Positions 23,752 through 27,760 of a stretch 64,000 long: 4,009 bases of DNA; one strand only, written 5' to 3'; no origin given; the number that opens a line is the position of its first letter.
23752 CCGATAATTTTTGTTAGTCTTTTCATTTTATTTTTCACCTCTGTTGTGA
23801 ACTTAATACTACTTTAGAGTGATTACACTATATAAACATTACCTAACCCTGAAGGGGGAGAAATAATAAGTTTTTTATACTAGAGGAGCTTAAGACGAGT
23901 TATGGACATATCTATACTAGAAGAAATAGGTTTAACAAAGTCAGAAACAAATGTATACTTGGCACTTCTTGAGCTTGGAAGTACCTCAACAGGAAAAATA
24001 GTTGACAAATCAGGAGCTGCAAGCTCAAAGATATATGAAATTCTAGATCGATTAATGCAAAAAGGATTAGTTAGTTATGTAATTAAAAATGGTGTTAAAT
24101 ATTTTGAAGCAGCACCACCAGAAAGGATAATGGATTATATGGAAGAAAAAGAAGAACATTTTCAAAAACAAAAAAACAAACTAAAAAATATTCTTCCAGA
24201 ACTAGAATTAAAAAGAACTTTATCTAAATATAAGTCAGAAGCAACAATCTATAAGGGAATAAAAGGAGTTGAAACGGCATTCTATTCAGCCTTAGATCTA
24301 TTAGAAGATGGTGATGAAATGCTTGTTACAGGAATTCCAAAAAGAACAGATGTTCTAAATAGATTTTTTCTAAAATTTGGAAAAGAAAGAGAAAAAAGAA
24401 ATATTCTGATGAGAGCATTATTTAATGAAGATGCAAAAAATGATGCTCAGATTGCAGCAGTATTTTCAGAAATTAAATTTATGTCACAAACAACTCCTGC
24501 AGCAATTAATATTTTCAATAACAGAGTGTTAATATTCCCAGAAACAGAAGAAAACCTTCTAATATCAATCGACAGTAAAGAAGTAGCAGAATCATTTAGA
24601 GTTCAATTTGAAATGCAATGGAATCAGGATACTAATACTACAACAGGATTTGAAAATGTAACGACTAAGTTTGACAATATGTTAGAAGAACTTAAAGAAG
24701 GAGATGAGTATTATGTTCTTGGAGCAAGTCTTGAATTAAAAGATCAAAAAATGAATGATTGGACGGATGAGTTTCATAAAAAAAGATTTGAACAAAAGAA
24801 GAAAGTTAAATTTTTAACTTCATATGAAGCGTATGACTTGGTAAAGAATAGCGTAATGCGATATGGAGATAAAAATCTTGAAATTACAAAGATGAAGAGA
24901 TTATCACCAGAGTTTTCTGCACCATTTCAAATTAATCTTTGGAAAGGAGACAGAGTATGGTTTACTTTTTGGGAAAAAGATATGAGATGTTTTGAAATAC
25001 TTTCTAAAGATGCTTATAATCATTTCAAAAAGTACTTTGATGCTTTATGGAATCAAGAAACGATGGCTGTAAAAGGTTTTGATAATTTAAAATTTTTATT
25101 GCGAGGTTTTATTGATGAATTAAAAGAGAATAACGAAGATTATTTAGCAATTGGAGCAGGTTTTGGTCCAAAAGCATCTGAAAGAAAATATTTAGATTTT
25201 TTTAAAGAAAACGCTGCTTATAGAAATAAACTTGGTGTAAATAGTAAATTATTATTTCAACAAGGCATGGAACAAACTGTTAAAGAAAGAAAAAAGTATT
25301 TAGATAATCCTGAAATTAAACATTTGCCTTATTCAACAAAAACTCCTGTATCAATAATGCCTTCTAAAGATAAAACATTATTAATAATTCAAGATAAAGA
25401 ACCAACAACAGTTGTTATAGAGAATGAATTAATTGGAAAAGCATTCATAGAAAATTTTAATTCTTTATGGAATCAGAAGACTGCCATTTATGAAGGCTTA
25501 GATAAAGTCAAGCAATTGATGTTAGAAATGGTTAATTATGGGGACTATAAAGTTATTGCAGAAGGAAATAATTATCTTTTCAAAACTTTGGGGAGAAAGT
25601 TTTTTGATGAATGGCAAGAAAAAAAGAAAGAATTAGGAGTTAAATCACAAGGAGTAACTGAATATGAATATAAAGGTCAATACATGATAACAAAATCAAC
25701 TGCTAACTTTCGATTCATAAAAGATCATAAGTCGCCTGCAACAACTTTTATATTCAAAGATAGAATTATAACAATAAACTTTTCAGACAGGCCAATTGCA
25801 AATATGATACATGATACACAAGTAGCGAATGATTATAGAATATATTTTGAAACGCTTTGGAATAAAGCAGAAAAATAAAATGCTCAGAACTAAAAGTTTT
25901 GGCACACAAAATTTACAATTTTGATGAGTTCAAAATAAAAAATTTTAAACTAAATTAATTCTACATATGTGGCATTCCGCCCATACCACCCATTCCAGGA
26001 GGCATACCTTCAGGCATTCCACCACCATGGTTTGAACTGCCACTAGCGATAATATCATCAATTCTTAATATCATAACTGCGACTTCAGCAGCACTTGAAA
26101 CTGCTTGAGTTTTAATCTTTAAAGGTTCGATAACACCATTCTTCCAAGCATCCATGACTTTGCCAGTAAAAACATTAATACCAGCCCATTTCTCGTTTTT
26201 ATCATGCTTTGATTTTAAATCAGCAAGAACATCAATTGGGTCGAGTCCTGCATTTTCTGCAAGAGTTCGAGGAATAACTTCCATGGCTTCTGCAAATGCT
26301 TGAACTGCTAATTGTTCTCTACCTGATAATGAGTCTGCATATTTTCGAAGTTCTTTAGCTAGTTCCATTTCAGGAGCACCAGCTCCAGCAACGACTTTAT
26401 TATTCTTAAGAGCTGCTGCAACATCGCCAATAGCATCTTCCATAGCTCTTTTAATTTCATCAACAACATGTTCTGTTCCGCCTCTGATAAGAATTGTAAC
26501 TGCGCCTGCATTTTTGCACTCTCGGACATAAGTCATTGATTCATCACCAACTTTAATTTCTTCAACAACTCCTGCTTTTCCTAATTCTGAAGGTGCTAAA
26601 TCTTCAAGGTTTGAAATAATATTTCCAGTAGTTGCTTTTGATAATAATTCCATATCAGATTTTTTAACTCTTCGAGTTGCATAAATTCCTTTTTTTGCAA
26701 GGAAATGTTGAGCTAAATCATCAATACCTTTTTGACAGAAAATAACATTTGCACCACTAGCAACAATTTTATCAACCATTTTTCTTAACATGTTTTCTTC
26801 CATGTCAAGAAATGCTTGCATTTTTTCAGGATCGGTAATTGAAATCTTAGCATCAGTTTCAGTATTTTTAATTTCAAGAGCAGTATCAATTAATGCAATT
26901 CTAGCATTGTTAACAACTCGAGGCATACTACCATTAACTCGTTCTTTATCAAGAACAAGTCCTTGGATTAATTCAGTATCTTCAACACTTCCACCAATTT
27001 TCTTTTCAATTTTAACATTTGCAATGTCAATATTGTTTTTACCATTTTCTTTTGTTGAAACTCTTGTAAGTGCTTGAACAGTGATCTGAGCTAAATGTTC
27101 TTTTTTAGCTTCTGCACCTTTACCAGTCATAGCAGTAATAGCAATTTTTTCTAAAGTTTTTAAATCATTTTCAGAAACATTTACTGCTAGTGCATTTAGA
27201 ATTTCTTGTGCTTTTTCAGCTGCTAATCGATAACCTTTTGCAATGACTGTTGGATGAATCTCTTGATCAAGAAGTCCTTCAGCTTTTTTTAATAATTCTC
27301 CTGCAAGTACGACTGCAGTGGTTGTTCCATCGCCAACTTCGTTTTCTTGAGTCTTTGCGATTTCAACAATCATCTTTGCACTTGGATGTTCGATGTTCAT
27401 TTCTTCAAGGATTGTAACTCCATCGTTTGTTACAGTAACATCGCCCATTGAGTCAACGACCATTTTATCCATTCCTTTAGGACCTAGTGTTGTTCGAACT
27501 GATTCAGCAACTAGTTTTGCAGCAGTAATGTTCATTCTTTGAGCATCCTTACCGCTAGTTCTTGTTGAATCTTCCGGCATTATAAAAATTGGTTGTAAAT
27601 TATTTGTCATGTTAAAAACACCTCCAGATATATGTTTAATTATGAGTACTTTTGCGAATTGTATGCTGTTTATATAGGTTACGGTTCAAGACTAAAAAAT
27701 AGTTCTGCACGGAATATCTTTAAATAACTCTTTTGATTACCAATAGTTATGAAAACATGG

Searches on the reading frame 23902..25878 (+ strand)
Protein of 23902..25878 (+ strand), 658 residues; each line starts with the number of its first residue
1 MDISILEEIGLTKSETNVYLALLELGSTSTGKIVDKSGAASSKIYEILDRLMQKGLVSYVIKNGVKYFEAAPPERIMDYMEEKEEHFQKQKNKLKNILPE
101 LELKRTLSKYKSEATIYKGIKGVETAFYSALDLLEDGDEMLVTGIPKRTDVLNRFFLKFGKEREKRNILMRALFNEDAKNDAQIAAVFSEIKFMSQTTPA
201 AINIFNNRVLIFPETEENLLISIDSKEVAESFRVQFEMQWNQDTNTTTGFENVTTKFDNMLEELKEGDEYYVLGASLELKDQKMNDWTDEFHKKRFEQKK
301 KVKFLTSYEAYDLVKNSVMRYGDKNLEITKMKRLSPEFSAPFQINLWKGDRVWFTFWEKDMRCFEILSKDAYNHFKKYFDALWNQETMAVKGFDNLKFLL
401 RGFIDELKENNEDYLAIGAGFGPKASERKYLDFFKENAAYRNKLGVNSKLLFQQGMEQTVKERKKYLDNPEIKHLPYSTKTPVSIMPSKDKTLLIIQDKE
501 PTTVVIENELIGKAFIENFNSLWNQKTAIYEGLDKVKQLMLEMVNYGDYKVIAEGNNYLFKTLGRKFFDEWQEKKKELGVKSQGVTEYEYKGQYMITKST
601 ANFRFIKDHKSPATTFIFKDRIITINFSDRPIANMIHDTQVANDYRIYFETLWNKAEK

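Call 51: search_protein_families(library=pfam, proteins=[window:23902-25878:+], max_evalue=0.001)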
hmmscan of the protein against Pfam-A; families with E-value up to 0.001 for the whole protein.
window:23902-25878:+ (658 aa): 1 family
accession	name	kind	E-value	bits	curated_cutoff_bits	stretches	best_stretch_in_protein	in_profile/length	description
PF01978.25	TrmB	-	3.3e-14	52.9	25.6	1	6-74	1-68/68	Sugar-specific transcriptional regulator TrmB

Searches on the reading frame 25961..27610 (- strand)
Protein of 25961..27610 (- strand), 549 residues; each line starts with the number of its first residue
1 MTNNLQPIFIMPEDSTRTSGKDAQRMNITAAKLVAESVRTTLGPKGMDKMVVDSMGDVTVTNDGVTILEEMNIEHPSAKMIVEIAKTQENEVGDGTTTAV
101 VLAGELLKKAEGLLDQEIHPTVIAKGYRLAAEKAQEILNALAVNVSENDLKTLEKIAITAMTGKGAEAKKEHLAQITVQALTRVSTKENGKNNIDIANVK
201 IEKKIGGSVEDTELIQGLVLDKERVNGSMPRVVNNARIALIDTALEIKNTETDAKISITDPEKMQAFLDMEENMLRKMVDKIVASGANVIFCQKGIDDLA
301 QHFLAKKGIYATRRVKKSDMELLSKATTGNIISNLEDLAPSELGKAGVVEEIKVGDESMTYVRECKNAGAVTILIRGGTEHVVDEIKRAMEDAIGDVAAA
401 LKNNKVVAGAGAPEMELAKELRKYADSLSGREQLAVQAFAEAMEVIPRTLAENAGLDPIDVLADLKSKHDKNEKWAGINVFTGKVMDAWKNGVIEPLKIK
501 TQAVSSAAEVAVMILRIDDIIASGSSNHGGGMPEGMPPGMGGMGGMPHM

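Call 51: search_protein_families(library=pfam, proteins=[window:25961-27610:-], max_evalue=0.001)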
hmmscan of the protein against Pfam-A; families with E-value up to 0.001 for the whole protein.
window:25961-27610:- (549 aa): 1 family
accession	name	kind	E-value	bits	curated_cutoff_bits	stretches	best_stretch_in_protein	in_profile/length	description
PF00118.29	Cpn60_TCP1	-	5.3e-188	626.1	34.3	1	34-523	1-488/490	TCP-1/cpn60 chaperonin family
